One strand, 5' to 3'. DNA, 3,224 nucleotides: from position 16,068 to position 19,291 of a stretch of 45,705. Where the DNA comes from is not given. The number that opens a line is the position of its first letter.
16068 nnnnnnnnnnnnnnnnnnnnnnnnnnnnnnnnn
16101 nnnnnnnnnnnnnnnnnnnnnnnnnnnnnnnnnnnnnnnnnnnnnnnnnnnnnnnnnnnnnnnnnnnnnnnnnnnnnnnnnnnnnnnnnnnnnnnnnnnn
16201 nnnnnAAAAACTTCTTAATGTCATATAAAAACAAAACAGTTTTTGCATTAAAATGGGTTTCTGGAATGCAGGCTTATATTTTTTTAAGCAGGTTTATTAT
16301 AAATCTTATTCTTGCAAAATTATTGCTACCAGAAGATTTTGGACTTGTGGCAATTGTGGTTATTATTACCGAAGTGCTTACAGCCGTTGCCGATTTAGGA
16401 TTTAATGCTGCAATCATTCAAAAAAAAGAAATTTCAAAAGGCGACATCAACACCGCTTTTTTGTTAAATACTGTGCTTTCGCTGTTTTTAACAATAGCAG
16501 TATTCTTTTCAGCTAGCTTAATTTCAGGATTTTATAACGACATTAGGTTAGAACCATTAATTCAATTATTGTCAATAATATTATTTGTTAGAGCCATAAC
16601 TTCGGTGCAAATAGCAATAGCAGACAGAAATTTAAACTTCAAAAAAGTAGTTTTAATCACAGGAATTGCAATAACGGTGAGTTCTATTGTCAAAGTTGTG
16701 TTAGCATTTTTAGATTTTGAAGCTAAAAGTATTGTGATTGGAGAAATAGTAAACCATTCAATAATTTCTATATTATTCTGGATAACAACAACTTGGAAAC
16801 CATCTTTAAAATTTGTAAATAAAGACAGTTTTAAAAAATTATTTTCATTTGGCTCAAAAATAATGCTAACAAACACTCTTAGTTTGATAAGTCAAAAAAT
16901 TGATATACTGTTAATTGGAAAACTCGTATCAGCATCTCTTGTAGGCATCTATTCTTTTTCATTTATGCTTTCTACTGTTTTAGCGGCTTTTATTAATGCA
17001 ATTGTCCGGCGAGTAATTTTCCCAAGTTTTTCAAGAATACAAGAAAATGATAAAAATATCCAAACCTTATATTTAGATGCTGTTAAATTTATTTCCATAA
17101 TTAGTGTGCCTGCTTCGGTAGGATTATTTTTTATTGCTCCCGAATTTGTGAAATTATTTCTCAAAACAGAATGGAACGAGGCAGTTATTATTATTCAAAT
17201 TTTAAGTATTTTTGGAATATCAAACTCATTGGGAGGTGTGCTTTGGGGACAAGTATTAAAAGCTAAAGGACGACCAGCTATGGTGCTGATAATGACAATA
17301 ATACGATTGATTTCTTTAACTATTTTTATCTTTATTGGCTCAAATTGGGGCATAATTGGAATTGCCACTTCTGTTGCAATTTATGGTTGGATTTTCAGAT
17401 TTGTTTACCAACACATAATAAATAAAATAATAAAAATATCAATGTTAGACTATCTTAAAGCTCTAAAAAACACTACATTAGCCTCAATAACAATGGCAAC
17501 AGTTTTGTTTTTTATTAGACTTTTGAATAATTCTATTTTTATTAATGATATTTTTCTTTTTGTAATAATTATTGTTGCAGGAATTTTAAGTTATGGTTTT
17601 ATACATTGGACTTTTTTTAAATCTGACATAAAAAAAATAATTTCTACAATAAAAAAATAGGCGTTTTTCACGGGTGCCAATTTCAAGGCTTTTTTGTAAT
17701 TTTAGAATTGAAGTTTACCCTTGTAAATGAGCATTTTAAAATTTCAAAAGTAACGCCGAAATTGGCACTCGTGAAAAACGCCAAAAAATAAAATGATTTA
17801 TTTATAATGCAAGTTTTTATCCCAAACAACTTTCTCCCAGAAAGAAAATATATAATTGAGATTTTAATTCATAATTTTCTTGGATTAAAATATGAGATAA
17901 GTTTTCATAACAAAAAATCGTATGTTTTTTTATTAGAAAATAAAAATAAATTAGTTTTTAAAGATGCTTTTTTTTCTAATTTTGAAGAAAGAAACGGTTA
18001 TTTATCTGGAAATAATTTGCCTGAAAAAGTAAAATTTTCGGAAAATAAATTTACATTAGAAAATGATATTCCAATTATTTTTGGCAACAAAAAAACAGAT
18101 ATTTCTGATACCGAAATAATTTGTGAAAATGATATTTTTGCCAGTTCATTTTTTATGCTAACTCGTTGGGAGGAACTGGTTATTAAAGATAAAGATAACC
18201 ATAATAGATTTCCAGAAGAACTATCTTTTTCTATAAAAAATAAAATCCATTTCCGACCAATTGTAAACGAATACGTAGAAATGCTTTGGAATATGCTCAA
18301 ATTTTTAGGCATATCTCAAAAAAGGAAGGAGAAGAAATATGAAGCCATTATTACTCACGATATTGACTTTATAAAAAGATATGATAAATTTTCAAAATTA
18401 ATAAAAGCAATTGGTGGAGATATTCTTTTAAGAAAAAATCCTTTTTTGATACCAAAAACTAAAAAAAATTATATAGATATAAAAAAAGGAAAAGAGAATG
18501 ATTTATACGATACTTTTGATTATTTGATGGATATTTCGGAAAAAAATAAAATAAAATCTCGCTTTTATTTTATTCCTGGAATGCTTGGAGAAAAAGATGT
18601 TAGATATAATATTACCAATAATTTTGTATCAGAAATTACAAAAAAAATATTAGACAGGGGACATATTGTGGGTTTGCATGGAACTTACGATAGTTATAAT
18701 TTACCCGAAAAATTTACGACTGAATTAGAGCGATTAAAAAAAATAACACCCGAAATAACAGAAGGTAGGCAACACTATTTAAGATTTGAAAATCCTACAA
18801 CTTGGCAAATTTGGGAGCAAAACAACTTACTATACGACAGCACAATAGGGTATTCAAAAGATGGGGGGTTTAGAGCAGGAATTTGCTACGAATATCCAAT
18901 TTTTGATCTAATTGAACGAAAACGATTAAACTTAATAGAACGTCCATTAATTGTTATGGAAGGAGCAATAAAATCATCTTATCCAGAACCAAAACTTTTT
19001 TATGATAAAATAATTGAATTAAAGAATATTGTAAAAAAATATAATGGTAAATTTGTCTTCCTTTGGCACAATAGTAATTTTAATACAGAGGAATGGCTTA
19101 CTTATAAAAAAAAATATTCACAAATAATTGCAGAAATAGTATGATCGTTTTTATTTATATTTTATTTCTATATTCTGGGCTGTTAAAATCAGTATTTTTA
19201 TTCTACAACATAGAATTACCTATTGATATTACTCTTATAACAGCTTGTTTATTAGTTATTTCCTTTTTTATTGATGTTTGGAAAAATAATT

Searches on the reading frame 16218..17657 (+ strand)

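Call 54: search_protein_families(library=pfam, proteins=[window:16218-17657:+], max_evalue=0.00001)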
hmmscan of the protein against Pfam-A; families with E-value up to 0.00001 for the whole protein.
window:16218-17657:+ (480 aa): 2 families
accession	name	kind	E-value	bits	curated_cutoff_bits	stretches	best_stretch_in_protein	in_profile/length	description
PF13440.11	Polysacc_synt_3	-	5.5e-79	265.9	23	1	31-323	1-292/293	Polysaccharide biosynthesis protein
PF01943.22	Polysacc_synt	-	5.3e-33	115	28.2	1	13-275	7-274/274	Polysaccharide biosynthesis protein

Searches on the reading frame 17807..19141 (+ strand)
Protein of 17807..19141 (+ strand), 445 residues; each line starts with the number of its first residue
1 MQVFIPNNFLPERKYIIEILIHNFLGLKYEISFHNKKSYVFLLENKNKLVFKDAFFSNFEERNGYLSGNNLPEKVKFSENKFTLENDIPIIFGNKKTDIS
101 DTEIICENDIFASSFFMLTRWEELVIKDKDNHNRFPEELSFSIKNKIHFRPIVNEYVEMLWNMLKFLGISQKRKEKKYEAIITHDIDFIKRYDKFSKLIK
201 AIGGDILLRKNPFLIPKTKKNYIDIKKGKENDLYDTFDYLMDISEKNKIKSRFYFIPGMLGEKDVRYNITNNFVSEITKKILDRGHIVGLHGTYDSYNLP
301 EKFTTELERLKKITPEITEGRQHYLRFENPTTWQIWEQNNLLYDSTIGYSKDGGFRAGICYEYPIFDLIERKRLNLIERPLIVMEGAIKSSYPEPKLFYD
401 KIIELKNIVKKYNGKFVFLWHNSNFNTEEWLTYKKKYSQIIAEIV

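Call 54: search_protein_families(library=pfam, proteins=[window:17807-19141:+], max_evalue=0.00001)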
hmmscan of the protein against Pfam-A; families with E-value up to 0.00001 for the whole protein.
window:17807-19141:+ (445 aa): 1 family
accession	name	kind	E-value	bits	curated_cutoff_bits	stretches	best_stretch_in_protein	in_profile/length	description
PF23019.1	DUF7033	-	2.6e-27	95.5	27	1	107-192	2-87/90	Family of unknown function (DUF7033)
